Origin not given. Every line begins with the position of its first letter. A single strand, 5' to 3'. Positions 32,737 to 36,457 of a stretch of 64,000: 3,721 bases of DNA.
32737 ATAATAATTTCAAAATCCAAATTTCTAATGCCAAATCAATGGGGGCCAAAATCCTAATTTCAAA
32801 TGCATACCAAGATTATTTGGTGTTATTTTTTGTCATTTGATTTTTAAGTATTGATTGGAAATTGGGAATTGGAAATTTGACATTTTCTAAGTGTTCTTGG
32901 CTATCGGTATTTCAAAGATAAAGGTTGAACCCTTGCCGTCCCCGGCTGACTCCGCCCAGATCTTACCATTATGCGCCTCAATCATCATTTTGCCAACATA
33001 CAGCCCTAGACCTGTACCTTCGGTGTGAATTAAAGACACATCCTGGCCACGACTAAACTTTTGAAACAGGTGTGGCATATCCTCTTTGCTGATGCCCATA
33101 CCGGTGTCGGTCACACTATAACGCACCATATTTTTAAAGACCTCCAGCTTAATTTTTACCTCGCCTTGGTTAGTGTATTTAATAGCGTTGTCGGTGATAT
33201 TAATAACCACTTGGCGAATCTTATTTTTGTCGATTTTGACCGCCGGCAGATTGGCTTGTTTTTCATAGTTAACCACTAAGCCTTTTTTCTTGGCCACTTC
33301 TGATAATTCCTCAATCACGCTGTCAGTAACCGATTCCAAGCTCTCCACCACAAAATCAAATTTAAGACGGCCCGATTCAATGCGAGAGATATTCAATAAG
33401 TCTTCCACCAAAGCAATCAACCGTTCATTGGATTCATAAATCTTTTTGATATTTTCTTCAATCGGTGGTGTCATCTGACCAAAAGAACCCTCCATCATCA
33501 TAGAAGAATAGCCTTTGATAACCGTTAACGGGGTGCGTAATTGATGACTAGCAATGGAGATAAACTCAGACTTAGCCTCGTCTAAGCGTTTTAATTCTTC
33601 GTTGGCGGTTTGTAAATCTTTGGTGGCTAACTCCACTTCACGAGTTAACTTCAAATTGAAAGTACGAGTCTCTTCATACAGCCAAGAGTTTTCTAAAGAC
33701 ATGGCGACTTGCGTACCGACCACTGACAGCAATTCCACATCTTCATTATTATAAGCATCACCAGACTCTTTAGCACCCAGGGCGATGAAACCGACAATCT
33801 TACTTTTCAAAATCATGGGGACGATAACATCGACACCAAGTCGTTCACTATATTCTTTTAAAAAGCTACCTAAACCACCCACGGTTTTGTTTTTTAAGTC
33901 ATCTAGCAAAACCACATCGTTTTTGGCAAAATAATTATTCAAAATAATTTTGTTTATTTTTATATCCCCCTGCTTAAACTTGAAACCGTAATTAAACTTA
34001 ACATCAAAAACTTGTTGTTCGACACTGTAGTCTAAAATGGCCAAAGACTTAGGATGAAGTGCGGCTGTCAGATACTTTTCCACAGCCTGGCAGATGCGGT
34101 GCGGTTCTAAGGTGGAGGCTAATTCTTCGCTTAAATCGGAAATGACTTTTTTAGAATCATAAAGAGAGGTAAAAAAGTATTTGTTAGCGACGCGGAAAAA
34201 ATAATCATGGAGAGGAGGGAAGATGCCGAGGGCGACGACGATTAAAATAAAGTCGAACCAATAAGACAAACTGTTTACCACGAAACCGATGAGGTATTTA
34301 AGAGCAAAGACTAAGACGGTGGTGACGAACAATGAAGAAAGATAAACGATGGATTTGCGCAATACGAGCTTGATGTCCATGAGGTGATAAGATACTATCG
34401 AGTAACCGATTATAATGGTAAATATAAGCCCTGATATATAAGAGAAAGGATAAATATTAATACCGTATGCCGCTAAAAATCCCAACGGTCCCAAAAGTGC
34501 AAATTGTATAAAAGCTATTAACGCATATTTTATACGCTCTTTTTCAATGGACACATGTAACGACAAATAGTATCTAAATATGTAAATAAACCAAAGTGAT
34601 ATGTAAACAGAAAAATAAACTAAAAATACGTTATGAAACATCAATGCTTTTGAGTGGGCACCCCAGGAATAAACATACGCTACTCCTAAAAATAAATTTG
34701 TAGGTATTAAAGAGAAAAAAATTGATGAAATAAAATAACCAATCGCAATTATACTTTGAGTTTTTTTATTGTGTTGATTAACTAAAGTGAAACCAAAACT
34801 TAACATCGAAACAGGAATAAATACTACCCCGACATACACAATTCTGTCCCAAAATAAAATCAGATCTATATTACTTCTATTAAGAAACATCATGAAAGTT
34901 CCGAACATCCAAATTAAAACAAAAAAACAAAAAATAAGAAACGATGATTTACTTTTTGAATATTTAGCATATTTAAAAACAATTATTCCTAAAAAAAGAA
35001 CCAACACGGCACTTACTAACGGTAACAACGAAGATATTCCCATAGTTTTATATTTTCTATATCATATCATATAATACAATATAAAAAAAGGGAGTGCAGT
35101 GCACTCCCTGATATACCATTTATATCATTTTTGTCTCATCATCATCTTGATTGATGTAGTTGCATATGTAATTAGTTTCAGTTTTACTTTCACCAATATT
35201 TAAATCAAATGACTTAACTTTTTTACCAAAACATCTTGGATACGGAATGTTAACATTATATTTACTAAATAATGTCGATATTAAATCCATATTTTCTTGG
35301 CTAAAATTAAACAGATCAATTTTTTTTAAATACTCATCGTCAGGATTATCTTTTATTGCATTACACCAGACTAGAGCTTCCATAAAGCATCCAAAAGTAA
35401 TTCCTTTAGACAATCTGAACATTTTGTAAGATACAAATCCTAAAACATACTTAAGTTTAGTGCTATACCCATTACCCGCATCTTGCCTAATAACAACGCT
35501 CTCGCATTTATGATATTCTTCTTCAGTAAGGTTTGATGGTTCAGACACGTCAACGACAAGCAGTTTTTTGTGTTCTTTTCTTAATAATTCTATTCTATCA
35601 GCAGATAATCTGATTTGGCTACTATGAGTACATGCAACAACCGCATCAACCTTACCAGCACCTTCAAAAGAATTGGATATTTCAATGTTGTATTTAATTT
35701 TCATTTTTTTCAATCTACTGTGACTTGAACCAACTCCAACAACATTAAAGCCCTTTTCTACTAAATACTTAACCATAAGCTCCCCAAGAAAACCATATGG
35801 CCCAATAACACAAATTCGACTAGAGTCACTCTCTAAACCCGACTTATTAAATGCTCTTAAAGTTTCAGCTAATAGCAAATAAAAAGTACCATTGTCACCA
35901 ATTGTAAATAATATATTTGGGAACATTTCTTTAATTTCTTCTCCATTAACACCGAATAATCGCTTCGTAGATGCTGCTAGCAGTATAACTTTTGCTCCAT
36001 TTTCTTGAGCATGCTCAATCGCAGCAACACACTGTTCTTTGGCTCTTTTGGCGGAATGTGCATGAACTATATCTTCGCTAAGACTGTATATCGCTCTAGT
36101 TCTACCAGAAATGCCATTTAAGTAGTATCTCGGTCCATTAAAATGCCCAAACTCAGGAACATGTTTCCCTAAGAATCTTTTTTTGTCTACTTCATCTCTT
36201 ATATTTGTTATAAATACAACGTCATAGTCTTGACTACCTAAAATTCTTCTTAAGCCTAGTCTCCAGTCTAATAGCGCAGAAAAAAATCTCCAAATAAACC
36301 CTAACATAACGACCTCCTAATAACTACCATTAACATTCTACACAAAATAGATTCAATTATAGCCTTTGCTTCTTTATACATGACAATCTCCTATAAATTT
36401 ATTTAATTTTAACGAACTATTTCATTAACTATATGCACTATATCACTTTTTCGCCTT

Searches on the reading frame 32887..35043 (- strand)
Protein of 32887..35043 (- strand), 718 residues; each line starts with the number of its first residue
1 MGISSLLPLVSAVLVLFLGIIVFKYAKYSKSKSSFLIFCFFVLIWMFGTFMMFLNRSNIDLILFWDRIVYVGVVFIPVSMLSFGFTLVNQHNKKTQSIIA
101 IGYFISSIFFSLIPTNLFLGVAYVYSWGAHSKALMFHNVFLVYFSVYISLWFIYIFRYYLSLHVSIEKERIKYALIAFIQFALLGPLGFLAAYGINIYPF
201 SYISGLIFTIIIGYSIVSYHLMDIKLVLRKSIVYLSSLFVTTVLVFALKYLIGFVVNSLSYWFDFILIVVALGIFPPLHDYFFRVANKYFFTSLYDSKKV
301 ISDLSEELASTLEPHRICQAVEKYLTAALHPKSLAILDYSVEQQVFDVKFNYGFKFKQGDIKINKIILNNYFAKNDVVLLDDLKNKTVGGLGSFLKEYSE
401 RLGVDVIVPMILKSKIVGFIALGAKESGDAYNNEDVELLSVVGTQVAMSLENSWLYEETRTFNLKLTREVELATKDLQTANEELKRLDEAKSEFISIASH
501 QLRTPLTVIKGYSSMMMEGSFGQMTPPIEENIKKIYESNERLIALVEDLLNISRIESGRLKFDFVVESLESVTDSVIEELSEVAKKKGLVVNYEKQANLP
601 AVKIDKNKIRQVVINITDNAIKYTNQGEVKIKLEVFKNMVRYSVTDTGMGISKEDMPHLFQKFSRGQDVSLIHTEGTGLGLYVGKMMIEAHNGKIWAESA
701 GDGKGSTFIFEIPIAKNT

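Call 10: search_protein_families(library=pfam, max_evalue=0.001, proteins=[window:32887-35043:-])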
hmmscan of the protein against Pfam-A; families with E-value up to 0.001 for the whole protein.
window:32887-35043:- (718 aa): 5 families
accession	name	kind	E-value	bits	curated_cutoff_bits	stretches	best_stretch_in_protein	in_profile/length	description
PF02518.31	HATPase_c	-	1.6e-26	93.4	26.4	1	605-715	2-110/111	Histidine kinase-, DNA gyrase B-, and HSP90-like ATPase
PF00512.31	HisKA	-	9.5e-18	64.5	26.9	1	490-558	1-66/66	His Kinase A (phospho-acceptor) domain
PF16927.11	HisKA_7TM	-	1.3e-11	45.3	28.6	1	9-224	3-222/224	N-terminal 7TM region of histidine kinase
PF13492.12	GAF_3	-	2.1e-05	25.4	27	1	406-452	84-129/129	GAF domain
PF13185.12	GAF_2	-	2.6e-05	24.9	28.6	1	400-451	91-136/136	GAF domain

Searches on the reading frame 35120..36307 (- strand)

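Call 10: search_protein_families(library=pfam, max_evalue=0.001, proteins=[window:35120-36307:-])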
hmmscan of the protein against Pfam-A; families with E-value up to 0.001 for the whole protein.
window:35120-36307:- (395 aa): 2 families
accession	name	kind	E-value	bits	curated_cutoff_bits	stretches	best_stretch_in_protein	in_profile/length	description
PF01488.26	Shikimate_DH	-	5.6e-09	36.6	24.3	1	160-263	10-120/138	Shikimate / quinate 5-dehydrogenase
PF03807.23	F420_oxidored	-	5.5e-05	24.1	21.6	1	164-255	1-92/94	NADP oxidoreductase coenzyme F420-dependent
